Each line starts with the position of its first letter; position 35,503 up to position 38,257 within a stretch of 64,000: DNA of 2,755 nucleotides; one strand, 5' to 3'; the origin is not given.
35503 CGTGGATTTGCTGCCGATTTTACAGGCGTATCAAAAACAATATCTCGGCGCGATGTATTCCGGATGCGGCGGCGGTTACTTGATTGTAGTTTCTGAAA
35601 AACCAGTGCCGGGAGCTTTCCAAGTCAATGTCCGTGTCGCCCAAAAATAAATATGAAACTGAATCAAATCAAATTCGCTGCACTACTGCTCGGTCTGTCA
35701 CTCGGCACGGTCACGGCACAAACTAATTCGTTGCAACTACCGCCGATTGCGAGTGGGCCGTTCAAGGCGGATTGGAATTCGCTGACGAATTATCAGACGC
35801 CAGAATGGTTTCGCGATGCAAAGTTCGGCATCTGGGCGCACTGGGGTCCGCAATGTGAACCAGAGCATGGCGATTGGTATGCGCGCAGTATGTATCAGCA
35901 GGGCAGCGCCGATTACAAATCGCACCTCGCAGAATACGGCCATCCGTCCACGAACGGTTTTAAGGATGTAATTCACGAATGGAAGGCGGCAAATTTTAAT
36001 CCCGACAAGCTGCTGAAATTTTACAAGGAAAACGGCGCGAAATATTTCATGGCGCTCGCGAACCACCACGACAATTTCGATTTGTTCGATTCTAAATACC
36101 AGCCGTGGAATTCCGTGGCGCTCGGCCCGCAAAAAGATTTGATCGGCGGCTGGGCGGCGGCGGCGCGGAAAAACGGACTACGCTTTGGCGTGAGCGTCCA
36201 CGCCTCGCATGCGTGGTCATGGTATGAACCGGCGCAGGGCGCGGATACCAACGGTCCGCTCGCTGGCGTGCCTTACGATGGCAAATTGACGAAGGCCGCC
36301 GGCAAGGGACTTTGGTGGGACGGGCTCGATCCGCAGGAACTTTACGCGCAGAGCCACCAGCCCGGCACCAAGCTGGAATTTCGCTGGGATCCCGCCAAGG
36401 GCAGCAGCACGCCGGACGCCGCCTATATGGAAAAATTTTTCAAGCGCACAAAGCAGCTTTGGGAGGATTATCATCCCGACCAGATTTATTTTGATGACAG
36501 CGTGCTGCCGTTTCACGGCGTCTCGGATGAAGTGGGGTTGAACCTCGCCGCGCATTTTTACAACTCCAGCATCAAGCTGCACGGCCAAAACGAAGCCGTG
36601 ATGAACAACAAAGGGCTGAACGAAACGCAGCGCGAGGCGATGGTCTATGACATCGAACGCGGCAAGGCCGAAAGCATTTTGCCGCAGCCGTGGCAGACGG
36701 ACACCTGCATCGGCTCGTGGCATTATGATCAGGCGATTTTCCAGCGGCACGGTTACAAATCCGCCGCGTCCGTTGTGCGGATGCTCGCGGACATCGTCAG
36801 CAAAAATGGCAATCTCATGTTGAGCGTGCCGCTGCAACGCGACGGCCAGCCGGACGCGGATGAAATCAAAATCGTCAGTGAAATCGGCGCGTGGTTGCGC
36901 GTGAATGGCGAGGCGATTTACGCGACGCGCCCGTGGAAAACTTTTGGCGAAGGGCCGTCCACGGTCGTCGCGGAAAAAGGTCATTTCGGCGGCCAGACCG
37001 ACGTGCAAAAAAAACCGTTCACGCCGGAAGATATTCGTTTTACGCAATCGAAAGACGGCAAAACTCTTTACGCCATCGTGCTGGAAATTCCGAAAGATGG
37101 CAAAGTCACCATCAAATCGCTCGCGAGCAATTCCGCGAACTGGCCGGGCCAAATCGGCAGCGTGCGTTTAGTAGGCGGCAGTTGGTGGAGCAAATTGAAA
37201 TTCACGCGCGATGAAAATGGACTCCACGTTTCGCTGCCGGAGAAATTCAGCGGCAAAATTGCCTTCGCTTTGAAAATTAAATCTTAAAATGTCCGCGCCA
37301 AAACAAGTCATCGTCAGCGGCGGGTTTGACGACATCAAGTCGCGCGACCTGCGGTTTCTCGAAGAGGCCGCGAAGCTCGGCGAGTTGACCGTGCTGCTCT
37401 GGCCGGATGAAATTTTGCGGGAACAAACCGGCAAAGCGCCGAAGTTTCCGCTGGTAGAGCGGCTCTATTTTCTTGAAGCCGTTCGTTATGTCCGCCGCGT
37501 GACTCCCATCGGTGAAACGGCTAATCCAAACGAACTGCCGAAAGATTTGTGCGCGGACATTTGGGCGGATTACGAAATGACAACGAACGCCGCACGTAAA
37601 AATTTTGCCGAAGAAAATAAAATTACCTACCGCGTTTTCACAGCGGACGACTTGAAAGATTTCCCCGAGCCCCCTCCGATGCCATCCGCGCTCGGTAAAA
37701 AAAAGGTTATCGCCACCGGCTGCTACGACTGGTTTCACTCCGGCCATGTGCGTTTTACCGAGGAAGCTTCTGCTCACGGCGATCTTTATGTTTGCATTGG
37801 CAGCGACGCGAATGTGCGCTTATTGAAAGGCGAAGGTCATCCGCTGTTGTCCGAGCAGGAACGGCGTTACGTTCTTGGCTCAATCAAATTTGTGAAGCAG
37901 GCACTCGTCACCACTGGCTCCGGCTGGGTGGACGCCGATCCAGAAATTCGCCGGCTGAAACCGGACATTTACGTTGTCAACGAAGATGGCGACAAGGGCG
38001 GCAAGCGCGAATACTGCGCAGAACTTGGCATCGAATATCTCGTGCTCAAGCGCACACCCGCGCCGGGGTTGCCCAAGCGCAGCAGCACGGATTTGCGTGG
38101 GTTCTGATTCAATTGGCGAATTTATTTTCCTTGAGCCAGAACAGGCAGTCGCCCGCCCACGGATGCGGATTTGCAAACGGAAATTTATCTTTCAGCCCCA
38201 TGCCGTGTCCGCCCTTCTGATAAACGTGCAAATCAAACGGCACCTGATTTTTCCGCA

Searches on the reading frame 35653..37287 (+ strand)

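Call 81: search_protein_families(library=pfam, proteins=[window:35653-37287:+], max_evalue=0.001)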
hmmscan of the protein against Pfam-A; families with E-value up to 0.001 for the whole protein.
window:35653-37287:+ (544 aa): 2 families
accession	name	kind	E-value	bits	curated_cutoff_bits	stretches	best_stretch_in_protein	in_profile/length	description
PF01120.23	Alpha_L_fucos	-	1.9e-84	284.5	25.2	1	32-420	9-345/345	Alpha-L-fucosidase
PF16757.11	Fucosidase_C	-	8.4e-11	42.7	25.6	1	457-543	5-88/88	Alpha-L-fucosidase C-terminal domain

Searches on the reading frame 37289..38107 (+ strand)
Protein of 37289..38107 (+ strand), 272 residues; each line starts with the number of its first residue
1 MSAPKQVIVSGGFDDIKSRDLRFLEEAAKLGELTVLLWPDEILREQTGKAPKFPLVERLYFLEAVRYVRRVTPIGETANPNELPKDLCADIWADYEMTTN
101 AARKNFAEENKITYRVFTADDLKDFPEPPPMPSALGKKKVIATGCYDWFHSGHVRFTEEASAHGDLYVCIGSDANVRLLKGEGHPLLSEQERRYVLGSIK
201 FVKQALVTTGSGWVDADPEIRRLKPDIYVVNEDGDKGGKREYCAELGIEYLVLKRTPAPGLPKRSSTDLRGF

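Call 81: search_protein_families(library=pfam, proteins=[window:37289-38107:+], max_evalue=0.001)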
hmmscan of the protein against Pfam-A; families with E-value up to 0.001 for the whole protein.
window:37289-38107:+ (272 aa): 1 family
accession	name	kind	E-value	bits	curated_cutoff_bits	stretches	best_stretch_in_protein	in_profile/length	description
PF01467.32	CTP_transf_like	-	2.3e-13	50.9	21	1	141-234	1-90/133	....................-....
